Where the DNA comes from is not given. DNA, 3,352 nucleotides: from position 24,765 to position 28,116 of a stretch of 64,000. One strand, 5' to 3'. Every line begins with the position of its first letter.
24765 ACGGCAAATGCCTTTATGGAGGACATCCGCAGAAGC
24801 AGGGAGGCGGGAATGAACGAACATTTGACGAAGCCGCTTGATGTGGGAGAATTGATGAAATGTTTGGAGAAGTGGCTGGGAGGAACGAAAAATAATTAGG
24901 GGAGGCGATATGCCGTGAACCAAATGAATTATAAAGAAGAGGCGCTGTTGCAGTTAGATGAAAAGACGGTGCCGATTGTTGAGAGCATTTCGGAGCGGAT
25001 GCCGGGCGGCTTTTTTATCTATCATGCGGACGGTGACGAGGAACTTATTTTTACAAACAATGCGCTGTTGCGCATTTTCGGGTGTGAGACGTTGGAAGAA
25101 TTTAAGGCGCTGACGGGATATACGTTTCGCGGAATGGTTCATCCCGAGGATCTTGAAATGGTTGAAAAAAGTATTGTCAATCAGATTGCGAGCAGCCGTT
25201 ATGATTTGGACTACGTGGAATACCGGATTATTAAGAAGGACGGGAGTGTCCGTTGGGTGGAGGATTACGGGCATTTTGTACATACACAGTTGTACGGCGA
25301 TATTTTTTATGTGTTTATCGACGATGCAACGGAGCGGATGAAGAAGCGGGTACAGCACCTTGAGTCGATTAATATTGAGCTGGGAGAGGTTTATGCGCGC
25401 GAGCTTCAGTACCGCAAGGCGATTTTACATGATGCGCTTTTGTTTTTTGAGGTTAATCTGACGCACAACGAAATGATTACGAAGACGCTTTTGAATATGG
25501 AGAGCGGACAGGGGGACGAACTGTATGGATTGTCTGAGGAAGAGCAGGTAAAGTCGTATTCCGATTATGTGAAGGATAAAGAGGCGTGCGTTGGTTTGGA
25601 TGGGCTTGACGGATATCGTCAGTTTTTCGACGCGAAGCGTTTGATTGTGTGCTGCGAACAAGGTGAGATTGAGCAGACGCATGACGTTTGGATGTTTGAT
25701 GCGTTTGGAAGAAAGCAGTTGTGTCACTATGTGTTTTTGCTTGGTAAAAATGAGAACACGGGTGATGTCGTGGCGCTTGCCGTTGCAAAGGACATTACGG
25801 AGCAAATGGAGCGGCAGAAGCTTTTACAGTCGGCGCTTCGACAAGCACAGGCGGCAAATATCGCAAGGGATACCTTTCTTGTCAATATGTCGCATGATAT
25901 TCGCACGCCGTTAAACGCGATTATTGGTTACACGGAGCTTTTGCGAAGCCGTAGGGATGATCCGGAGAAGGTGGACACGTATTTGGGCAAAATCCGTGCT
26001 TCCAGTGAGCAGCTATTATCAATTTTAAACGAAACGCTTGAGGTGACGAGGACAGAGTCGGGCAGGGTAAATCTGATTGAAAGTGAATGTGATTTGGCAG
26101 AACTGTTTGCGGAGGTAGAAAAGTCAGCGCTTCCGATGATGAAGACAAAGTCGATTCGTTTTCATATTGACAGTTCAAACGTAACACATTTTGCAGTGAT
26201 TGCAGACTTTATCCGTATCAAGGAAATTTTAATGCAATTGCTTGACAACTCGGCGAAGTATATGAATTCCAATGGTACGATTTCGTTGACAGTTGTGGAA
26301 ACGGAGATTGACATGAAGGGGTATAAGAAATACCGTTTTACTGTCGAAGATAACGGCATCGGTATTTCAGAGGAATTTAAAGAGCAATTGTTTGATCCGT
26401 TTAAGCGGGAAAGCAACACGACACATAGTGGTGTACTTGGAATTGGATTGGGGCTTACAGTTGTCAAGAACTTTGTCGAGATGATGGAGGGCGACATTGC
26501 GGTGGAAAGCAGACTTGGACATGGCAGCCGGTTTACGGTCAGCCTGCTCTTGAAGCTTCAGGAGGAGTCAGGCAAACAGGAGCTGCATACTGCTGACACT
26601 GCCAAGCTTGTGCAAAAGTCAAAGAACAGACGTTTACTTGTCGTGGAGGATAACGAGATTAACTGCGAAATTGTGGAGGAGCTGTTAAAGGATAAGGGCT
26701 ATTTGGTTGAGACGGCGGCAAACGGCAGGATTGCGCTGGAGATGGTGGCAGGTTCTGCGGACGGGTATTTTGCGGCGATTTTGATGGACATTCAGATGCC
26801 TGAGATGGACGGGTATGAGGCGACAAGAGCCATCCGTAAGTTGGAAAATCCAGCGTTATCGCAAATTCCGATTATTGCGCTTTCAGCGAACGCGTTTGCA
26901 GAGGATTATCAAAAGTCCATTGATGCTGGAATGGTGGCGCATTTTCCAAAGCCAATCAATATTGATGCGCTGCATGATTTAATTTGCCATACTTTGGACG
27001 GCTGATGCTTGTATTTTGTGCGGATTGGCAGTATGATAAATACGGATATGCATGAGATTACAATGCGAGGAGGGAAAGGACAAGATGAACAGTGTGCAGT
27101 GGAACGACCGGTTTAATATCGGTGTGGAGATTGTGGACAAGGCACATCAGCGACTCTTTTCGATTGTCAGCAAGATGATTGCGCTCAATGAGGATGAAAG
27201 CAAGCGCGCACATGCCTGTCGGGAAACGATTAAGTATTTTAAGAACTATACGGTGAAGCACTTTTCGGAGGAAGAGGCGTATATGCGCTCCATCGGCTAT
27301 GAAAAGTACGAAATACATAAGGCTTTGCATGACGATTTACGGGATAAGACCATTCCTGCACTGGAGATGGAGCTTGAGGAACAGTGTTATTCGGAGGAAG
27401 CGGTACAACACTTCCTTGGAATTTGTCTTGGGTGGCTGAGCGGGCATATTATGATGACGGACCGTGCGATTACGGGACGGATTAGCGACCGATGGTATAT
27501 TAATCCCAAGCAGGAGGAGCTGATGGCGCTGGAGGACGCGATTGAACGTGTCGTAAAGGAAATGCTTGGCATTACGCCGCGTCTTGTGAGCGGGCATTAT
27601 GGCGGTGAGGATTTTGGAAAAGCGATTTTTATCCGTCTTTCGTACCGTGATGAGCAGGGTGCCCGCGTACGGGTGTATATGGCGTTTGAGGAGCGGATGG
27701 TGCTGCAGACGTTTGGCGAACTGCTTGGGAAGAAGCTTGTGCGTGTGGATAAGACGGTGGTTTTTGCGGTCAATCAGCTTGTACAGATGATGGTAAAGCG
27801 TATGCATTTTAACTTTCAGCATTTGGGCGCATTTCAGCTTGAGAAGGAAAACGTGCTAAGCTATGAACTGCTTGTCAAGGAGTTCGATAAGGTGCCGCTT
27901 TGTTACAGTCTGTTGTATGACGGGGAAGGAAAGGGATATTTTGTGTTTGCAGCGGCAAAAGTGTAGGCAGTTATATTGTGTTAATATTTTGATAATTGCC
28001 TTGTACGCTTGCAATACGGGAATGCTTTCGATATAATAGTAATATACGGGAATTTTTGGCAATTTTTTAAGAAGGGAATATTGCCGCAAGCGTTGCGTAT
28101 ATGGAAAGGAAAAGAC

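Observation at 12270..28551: Che-type chemosensory pathway plus c-di-GMP (HD-GYP) and phosphorelay genes embedded in the middle of a glycan-assembly locus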

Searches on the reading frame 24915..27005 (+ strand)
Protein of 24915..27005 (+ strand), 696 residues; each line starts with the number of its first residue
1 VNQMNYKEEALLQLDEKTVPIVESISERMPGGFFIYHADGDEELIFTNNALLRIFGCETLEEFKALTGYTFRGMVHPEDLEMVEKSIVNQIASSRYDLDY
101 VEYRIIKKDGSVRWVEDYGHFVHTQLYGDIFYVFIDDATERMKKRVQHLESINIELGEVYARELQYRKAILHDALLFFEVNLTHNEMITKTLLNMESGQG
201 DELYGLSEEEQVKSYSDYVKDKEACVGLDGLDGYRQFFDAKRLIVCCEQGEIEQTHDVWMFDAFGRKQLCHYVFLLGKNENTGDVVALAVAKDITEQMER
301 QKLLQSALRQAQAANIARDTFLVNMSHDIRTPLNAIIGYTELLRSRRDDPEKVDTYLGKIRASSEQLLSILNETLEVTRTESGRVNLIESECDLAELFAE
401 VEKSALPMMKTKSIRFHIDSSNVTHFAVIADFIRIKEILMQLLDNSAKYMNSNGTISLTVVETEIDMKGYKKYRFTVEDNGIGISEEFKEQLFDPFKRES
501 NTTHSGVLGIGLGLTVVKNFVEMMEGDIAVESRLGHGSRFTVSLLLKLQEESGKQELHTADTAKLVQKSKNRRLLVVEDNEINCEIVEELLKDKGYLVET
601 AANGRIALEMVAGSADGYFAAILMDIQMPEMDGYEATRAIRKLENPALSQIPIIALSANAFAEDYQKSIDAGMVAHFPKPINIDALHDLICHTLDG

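Call 5: search_protein_families(library=pfam, proteins=[window:24915-27005:+])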
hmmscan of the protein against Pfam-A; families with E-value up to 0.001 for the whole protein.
window:24915-27005:+ (696 aa): 5 families
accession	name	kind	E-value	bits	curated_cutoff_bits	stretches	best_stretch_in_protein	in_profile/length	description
PF02518.31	HATPase_c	-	4.4e-24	85.5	26.4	1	431-546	2-109/111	Histidine kinase-, DNA gyrase B-, and HSP90-like ATPase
PF00072.30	Response_reg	-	2.5e-23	82.8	30.2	1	575-690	2-110/111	Response regulator receiver domain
PF00512.31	HisKA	-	1.2e-17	64.1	26.9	1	317-383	1-66/66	His Kinase A (phospho-acceptor) domain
PF08447.18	PAS_3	-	5.9e-12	46.1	25.6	1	45-123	2-76/89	PAS fold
PF13426.13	PAS_9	-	0.0009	19.9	27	0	32-140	3-103/103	PAS domain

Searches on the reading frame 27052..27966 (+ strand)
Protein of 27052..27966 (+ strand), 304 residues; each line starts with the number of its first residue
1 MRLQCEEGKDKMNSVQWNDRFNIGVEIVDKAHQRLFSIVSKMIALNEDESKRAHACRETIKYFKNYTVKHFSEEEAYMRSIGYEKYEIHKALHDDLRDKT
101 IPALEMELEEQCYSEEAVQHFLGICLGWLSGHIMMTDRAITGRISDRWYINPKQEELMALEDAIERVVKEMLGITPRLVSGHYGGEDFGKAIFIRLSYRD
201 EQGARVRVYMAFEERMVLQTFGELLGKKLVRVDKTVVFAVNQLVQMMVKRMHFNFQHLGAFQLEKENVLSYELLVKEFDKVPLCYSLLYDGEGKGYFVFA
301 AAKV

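Call 5: search_protein_families(library=pfam, proteins=[window:27052-27966:+])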
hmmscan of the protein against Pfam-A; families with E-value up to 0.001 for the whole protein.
window:27052-27966:+ (304 aa): 1 family
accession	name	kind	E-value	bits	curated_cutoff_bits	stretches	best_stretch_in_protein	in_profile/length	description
PF01814.28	Hemerythrin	-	3e-12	47.6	25.3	1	24-139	2-122/127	Hemerythrin HHE cation binding domain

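Call 18: search_protein_families(library=pfam, max_evalue=5, proteins=[window:27052-27966:+])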
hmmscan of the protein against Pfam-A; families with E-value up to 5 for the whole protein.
window:27052-27966:+ (304 aa): 1 family
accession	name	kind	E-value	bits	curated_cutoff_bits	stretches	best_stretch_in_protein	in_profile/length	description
PF01814.28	Hemerythrin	-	3e-12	47.6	25.3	1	24-139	2-122/127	Hemerythrin HHE cation binding domain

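Call 19: search_solved_structures(query=window:27052-27966:+, max_evalue=1, show_alignments=2)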
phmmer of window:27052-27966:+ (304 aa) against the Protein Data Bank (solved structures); distinct sequences matched with E-value up to 1: 17.
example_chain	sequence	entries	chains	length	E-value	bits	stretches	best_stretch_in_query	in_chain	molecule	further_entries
2avk_A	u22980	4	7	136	1.9e-06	31.1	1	15-145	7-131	hemerythrin-like domain protein DcrH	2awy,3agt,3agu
2awc_A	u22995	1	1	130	2.6e-06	30.6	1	17-145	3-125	hemerythrin-like domain protein DcrH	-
4xpx_A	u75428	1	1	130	9.1e-06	28.8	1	20-138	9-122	Bacteriohemerythrin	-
3waq_A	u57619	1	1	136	1.8e-05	27.8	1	15-145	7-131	Hemerythrin-like domain protein DcrH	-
3whn_A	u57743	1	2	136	1.8e-05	27.8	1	15-145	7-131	Hemerythrin-like domain protein DcrH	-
4xpw_A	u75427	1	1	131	2.5e-05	27.4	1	20-138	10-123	Bacteriohemerythrin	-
4xq1_A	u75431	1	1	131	3.1e-05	27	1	20-137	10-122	Bacteriohemerythrin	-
4xpy_A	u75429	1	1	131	3.2e-05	27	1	20-137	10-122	Bacteriohemerythrin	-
1a7d_A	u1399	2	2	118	0.0013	21.8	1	16-137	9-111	MYOHEMERYTHRIN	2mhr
1a7e_A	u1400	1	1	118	0.0031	20.5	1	16-103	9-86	MYOHEMERYTHRIN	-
1hmd_A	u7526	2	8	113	0.017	18.1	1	17-99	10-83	HEMERYTHRIN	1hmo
2hmq_A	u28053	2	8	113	0.044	16.7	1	17-99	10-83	HEMERYTHRIN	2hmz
1hrb_A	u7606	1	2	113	0.095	15.6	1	16-96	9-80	HEMERYTHRIN B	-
4flt_A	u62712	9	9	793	0.1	15.5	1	181-218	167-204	DNA polymerase 1 | Pyrococcus abyssi B family DNA polymerase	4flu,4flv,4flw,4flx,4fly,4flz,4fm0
4fm2_A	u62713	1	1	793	0.12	15.3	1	181-218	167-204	DNA polymerase 1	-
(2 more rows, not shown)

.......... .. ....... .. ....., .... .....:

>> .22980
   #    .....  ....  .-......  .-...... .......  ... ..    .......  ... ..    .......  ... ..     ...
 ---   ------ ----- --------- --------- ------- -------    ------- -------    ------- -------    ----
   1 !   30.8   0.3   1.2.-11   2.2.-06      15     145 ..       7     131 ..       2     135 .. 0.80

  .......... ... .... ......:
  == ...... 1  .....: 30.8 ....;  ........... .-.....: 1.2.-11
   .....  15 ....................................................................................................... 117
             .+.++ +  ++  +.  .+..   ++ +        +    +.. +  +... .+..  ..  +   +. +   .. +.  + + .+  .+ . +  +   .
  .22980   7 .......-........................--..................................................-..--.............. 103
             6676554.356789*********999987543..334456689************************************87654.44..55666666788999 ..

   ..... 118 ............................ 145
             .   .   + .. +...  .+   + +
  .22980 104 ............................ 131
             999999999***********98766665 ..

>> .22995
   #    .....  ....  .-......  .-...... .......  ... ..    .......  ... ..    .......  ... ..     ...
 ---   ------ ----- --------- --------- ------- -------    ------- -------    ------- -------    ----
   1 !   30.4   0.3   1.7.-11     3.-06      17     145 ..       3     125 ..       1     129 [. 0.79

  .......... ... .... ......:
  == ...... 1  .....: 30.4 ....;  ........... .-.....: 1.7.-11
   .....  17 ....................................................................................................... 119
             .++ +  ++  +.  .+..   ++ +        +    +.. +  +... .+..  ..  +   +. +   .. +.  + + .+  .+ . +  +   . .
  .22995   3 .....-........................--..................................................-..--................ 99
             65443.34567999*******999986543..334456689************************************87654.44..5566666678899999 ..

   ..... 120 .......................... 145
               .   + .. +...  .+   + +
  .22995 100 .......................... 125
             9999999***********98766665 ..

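Call 52: search_protein_families(library=ncbifam, proteins=[window:27052-27966:+], max_evalue=0.001)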
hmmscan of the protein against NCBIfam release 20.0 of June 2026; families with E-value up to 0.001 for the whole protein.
window:27052-27966:+ (304 aa): 4 families
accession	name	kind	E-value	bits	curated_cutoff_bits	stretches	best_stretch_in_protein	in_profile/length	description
TIGR02481.1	hemeryth_dom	domain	2.2e-26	92.4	51.75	1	16-140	1-122/126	hemerythrin domain-containing protein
NF033749.1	bact_hemeryth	subfamily_domain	6.6e-25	87.7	84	1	15-141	2-125/129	bacteriohemerythrin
NF002007.0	PRK00808.1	equivalog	2.5e-15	56.9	109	1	12-149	1-132/156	bacteriohemerythrin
TIGR00058.1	Hemerythrin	subfamily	1.8e-10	41.4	131.85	1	16-140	6-111/115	hemerythrin family non-heme iron protein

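Call 56: find_homologous_proteins(query=window:27052-27966:+, max_evalue=0.00001)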
Query window:27052-27966:+ (304 aa): 592 proteins with E <= 0.00001 among 993 candidates; the best 120 are listed.
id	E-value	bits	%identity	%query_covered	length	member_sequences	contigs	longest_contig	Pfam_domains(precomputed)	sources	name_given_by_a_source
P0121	1.7e-185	634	96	96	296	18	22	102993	PF01814.29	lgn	-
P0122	2.6e-155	534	81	96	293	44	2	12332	PF01814.29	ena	-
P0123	1.1e-143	496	75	96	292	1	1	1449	PF01814.29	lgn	-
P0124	4.7e-141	488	73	96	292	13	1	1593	PF01814.29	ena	-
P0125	1.6e-135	469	69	97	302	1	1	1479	PF01814.29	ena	-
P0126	5.6e-133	461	69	96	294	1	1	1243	PF01814.29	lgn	-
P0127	1.2e-128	447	68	96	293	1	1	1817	PF01814.29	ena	-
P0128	1.7e-111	391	60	95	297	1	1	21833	PF01814.29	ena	-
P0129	5.1e-111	389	58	94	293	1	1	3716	PF01814.29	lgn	-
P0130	1.9e-110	387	59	96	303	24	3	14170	PF01814.29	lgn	-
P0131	1.1e-105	372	57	95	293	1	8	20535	PF01814.29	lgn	-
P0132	5.5e-103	363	55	96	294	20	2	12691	PF01814.29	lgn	-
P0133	2.8e-101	357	54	96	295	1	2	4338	PF01814.29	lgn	-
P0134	4.9e-101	356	53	95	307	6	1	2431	PF01814.29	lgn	-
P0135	1.8e-100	354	54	96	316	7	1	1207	PF01814.29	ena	-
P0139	1.9e-99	351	54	96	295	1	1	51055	PF01814.29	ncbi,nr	ncbi:MAG: hemerythrin domain-containing protein [Roseburia sp.]|nr:hemerythrin domain-containing pro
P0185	2.4e-93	331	53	94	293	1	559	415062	PF01814.29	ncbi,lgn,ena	-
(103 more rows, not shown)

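Call 57: find_encoding_contigs(protein=P0185, flank=10000, max_places=2)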
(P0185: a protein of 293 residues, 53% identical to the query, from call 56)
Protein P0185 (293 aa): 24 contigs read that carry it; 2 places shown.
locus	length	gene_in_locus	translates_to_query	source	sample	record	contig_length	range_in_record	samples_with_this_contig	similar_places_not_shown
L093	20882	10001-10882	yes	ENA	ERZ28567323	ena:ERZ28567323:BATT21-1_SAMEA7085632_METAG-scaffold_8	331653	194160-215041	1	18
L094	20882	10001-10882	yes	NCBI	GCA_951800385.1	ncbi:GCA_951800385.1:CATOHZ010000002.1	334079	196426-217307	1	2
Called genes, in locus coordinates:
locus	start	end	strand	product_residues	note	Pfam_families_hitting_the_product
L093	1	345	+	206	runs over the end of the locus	-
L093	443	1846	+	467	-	PF01743:PolyA_pol, PF12627:PolyA_pol_RNAbd, PF01966:HD, PF13735:tRNA_NucTran2_2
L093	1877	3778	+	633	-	PF00532:Peripla_BP_1, PF13377:Peripla_BP_3, PF13407:Peripla_BP_4 (weak), PF00990:GGDEF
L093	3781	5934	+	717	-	PF09371:Tex_N, PF22706:Tex_central_region, PF14639:YqgF, PF16921:Tex_YqgF, PF14635:HHH_7, PF12836:HHH_3, PF17674:HHH_9, PF00575:S1, +1 more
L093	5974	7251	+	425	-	-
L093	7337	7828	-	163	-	PF01471:PG_binding_1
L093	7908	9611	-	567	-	PF00239:Resolvase, PF07508:Recombinase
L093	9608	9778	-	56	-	-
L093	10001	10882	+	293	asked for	PF01814:Hemerythrin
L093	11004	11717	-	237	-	PF13620:CarboxypepD_reg (faint)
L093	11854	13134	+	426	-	PF02403:Seryl_tRNA_N, PF00587:tRNA-synt_2b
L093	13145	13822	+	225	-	-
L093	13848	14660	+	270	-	PF00069:Pkinase, PF07714:PK_Tyr_Ser-Thr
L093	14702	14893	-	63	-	-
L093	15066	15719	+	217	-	PF00702:Hydrolase, PF12710:HAD, PF13419:HAD_2, PF13242:Hydrolase_like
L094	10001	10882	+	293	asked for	PF01814:Hemerythrin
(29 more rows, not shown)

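Call 58: find_encoding_contigs(protein=P0139, flank=10000, max_places=2)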
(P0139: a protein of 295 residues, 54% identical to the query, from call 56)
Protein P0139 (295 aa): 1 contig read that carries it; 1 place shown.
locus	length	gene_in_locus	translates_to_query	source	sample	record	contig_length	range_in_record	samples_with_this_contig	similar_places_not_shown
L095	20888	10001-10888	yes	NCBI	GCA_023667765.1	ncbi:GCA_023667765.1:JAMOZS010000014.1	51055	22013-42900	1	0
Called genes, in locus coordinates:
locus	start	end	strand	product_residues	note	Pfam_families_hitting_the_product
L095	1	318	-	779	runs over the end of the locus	-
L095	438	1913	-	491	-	-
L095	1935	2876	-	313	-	PF00528:BPD_transp_1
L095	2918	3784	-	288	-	PF00528:BPD_transp_1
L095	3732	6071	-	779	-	PF01547:SBP_bac_1 (faint)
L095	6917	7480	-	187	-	-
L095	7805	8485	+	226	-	PF00072:Response_reg, PF00486:Trans_reg_C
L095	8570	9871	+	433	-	PF00512:HisKA, PF02518:HATPase_c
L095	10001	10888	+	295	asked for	PF01814:Hemerythrin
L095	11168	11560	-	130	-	PF13426:PAS_9 (weak)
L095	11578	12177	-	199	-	PF04073:tRNA_edit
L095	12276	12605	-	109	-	PF00190:Cupin_1 (weak), PF07883:Cupin_2, PF02311:AraC_binding (weak)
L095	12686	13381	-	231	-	PF13350:Y_phosphatase3, PF22784:PTP-SAK (weak)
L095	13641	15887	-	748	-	PF23139:OB_YrrC, PF14520:HHH_5 (weak), PF14490:HHH_RecD2, PF13086:AAA_11 (faint), PF13245:AAA_19, PF13604:AAA_30, PF18335:SH3_13, PF13538:UvrD_C_2, +1 more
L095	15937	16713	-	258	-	PF24741:AlkZ-rel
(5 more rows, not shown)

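Call 67: predict_structure(alignment_id=A2)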
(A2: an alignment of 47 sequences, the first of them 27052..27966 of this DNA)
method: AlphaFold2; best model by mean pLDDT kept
length: 304 residues; sequences in the alignment: 47
mean_pLDDT: 85.0   pTM: 0.83
mean pLDDT of the five models: 85.0, 83.2, 82.9, 82.2, 80.3
residues with pLDDT >= 90: 127; 70-90: 146; 50-70: 16; < 50: 15
segments of 3 or more residues with pLDDT < 50: 1-15
pLDDT, mean of each block of 10 residues (from residue 1): 34 52 80 87 80 84 88 90 88 92 92 90 89 84 75 84 94 93 90 94 89 94 86 93 92 69 92 91 91 94 85
secondary structure, 60 per line:
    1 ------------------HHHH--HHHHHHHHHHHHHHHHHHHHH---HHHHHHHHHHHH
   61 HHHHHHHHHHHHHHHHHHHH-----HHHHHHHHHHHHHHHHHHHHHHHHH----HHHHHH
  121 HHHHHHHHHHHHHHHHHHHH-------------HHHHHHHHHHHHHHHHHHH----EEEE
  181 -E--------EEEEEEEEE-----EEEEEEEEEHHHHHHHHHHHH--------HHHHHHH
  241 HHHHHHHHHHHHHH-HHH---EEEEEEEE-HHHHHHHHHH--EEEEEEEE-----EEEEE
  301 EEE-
elements in order: H19-22 H25-45 H49-80 H86-110 H115-140 H154-172 E177-180 E191-199 E205-213 H214-225 H234-254 E262-269 H271-280 E283-290 E296-303

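Call 69: fold_search(model_id=the predicted structure, library=pdb)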
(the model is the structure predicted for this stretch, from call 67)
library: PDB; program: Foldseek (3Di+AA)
matches with E <= 10: 587; with E <= 0.001: 16
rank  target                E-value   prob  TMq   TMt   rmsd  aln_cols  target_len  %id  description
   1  3iic_A                3.1e-07  1.00  0.38  0.69   4.1       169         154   15  Crystal structure of CheC-like superfamily protein (YP_001095400.1) from Shewanella SP. PV-4 at 2.13 A resolution (released 2009-08-18)
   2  6vpw_A                5.5e-07  1.00  0.39  0.72   4.3       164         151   12  1.90 Angstrom Resolution Crystal Structure Chemotaxis protein CheX from Vibrio vulnificus (released 2021-02-10)
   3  6vpw_B                2.6e-06  1.00  0.39  0.73   4.1       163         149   12  1.90 Angstrom Resolution Crystal Structure Chemotaxis protein CheX from Vibrio vulnificus (released 2021-02-10)
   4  1squ_B                4.1e-06  1.00  0.37  0.68   4.3       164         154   15  Structural Genomics, Crystal structure of the CheX protein from Thermotoga maritima (released 2004-05-04)
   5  3hm4_A                4.3e-06  1.00  0.37  0.67   4.2       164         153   13  CRYSTAL STRUCTURE OF A CHEMOTAXIS PROTEIN CHEX (DDE_0281) FROM DESULFOVIBRIO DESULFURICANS SUBSP. AT 1.30 A RESOLUTION (released 2009-06-23)
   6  3h2d_B                6.8e-06  1.00  0.39  0.72   3.6       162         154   12  Crystal structure of a chemotactic chec-like protein (so_3915) from shewanella oneidensis mr-1 at 1.86 A resolution (released 2009-04-28)
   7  1xko_A                1.1e-05  1.00  0.40  0.74   3.5       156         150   12  Structure of Thermotoga maritima CheX (released 2004-12-07)
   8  3hzh_B                1.9e-05  1.00  0.38  0.69   3.9       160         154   10  Crystal structure of the CheX-CheY-BeF3-Mg+2 complex from Borrelia burgdorferi (released 2010-02-16)
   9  3h4y                  2.2e-05  1.00  0.37  0.68   4.8       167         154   12  Crystal structure of putative chemotaxis protein (YP_009526.1) from DESULFOVIBRIO VULGARIS HILDENBOROUGH at 1.55 A resol (released 2009-05-05)
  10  3h2d_A                3.5e-05  1.00  0.35  0.64   4.9       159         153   14  Crystal structure of a chemotactic chec-like protein (so_3915) from shewanella oneidensis mr-1 at 1.86 A resolution (released 2009-04-28)
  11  1squ_A                3.8e-05  1.00  0.37  0.69   4.8       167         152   14  Structural Genomics, Crystal structure of the CheX protein from Thermotoga maritima (released 2004-05-04)
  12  3hm4_B                4.0e-05  1.00  0.37  0.69   4.4       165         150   13  CRYSTAL STRUCTURE OF A CHEMOTAXIS PROTEIN CHEX (DDE_0281) FROM DESULFOVIBRIO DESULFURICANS SUBSP. AT 1.30 A RESOLUTION (released 2009-06-23)
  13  1xko_B                5.9e-05  1.00  0.37  0.66   4.8       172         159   13  Structure of Thermotoga maritima CheX (released 2004-12-07)
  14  3qta_B                6.3e-05  1.00  0.33  0.47   5.4       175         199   11  Crystal structure of a CheC-like protein (rrnAC0528) from Haloarcula marismortui ATCC 43049 at 2.00 A resolution (released 2011-04-06)
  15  3qta_A                9.9e-05  1.00  0.36  0.50   4.7       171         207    9  Crystal structure of a CheC-like protein (rrnAC0528) from Haloarcula marismortui ATCC 43049 at 2.00 A resolution (released 2011-04-06)
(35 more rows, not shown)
